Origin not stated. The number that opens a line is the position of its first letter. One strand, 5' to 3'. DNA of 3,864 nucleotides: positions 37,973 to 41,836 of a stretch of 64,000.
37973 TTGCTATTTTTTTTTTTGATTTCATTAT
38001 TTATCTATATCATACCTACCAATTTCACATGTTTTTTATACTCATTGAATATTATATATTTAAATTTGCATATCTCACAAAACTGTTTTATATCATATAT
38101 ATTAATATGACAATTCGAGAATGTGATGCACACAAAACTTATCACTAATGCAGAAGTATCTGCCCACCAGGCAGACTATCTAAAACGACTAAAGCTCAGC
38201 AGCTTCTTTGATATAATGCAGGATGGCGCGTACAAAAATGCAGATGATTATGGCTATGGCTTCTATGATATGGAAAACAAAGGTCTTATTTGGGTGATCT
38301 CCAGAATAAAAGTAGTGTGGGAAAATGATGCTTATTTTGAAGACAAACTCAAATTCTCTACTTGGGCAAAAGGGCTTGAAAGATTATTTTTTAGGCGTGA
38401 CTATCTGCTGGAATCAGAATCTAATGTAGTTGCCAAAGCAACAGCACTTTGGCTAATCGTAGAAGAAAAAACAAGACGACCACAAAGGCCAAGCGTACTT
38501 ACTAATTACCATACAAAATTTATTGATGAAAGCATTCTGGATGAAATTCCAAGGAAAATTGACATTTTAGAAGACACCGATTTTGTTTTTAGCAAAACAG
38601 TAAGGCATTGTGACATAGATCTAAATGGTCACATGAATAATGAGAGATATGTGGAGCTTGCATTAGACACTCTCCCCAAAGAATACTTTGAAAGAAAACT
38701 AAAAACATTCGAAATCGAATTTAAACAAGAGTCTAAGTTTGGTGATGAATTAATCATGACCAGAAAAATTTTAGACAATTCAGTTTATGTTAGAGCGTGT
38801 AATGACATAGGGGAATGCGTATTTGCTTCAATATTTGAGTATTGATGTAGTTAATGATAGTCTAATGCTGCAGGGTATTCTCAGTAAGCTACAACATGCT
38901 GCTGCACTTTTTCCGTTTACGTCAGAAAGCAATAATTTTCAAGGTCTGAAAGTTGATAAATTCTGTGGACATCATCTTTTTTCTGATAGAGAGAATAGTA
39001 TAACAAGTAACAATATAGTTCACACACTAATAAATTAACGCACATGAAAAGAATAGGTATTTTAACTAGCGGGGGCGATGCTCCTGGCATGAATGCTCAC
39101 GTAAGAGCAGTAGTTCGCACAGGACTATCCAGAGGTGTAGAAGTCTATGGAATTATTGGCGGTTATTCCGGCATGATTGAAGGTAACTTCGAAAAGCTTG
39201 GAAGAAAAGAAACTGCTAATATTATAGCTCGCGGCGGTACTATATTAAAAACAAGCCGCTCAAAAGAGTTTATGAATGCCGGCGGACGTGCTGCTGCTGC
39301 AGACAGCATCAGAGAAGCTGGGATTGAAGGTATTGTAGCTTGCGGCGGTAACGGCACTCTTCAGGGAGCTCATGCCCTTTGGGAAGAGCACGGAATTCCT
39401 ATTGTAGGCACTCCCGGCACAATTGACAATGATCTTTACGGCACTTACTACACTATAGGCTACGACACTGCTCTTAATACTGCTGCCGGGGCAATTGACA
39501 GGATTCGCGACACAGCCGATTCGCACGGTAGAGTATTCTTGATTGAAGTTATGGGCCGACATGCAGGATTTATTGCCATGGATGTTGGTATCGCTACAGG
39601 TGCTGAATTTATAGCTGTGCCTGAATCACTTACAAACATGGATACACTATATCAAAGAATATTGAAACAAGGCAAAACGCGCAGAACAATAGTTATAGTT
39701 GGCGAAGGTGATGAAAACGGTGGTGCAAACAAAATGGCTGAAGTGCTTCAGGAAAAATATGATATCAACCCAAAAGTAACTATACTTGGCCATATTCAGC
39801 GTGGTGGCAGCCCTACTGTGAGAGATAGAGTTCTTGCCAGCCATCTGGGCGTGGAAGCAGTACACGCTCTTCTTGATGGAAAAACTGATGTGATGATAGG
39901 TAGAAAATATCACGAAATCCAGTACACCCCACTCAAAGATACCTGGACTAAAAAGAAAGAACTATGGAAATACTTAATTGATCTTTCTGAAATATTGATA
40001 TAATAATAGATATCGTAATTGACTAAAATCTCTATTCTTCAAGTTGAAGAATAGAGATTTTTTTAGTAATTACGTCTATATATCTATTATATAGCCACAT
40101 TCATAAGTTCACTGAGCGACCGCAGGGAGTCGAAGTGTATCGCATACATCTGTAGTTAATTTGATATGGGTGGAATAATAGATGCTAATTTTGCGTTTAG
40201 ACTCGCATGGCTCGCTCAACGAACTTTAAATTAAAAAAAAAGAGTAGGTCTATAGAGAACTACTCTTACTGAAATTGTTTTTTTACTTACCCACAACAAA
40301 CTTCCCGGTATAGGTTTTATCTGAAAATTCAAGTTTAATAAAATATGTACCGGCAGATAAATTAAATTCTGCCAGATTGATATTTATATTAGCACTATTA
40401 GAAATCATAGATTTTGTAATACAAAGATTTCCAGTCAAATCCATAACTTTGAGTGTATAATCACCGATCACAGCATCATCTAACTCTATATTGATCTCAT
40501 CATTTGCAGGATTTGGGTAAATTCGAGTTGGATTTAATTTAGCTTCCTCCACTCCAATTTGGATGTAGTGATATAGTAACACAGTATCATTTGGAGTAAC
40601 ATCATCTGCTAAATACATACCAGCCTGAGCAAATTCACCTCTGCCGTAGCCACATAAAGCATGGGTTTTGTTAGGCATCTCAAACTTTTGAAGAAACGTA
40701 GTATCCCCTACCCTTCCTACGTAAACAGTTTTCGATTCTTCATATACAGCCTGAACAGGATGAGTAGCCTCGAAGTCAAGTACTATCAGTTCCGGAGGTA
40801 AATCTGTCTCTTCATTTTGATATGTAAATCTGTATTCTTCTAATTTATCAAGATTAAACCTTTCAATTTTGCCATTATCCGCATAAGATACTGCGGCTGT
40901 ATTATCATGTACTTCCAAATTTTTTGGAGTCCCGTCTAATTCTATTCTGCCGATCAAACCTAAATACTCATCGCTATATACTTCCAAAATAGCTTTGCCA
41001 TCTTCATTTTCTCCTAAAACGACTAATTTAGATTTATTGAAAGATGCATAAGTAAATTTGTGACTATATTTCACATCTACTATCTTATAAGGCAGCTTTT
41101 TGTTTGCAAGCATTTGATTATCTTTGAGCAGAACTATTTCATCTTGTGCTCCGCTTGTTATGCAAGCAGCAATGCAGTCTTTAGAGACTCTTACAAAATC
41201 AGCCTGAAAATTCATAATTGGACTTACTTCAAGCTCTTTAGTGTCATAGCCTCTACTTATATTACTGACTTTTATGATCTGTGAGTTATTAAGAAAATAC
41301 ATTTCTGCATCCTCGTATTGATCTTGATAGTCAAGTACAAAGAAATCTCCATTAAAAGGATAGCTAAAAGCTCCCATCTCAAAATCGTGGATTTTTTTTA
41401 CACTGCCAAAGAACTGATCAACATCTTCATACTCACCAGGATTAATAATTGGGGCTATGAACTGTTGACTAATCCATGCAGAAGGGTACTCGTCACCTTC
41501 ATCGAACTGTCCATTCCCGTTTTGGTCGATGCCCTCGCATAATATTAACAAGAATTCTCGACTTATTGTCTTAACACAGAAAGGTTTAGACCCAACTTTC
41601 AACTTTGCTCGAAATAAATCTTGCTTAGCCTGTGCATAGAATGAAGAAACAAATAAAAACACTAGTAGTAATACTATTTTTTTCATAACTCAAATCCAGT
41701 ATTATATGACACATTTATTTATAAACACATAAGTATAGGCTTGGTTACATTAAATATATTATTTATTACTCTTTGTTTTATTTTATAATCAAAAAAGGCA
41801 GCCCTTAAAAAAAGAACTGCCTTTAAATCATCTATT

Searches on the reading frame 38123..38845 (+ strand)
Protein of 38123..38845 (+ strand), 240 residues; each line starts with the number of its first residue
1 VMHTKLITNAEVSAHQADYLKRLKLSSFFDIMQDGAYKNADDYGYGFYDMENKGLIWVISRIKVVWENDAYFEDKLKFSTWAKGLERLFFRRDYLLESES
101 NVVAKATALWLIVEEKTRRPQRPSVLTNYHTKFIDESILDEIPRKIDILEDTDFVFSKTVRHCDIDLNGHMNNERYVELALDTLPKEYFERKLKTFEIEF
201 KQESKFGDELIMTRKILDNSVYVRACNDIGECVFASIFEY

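Call 57: search_protein_families(library=pfam, proteins=[window:38123-38845:+], max_evalue=0.001)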
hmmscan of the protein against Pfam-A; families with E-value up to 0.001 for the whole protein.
window:38123-38845:+ (240 aa): 3 families
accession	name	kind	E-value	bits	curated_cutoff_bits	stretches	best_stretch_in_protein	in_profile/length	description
PF01643.23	Acyl-ACP_TE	-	2.7e-17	63.2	23.7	1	9-122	7-122/131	Acyl-ACP thioesterase N-terminal domain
PF20791.3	Acyl-ACP_TE_C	-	3.1e-11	43.8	21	1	159-211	13-66/101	Acyl-ACP thioesterase C-terminal domain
PF13279.12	4HBT_2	-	6e-08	33.6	25.5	0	160-212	1-67/122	Thioesterase-like superfamily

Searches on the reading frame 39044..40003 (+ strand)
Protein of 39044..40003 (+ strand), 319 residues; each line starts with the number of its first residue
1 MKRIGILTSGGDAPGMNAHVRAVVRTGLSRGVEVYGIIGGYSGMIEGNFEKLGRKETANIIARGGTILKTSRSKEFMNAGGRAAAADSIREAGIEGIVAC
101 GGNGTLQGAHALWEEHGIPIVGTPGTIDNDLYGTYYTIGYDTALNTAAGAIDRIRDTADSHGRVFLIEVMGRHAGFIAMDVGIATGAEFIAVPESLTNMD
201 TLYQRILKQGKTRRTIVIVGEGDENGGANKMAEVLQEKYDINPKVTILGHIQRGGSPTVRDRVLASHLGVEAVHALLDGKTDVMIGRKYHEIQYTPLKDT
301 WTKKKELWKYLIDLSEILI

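Call 57: search_protein_families(library=pfam, proteins=[window:39044-40003:+], max_evalue=0.001)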
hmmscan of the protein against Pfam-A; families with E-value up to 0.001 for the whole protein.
window:39044-40003:+ (319 aa): 1 family
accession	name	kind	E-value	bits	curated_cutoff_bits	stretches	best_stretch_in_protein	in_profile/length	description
PF00365.25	PFK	-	6.7e-101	337.7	30.9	1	3-276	1-277/277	Phosphofructokinase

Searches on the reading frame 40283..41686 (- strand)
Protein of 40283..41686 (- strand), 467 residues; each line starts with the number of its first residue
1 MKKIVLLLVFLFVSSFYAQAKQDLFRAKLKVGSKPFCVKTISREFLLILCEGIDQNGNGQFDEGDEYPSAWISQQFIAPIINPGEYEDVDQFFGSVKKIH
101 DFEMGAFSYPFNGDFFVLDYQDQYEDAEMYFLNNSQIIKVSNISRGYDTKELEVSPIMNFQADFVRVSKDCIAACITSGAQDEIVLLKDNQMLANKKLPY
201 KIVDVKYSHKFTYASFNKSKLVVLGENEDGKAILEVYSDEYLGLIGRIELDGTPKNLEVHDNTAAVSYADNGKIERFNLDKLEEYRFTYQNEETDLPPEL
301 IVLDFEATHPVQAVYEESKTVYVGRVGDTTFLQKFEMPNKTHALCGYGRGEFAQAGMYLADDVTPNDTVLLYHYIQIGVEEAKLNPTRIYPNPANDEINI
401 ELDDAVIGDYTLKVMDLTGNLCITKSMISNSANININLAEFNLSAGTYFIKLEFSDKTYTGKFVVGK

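Call 57: search_protein_families(library=pfam, proteins=[window:40283-41686:-], max_evalue=0.001)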
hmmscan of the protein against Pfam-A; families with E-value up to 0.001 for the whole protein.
window:40283-41686:- (467 aa): 1 family
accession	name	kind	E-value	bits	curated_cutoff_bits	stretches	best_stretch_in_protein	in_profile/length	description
PF18962.6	Por_Secre_tail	-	3e-14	53.5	27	1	389-465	1-75/75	Secretion system C-terminal sorting domain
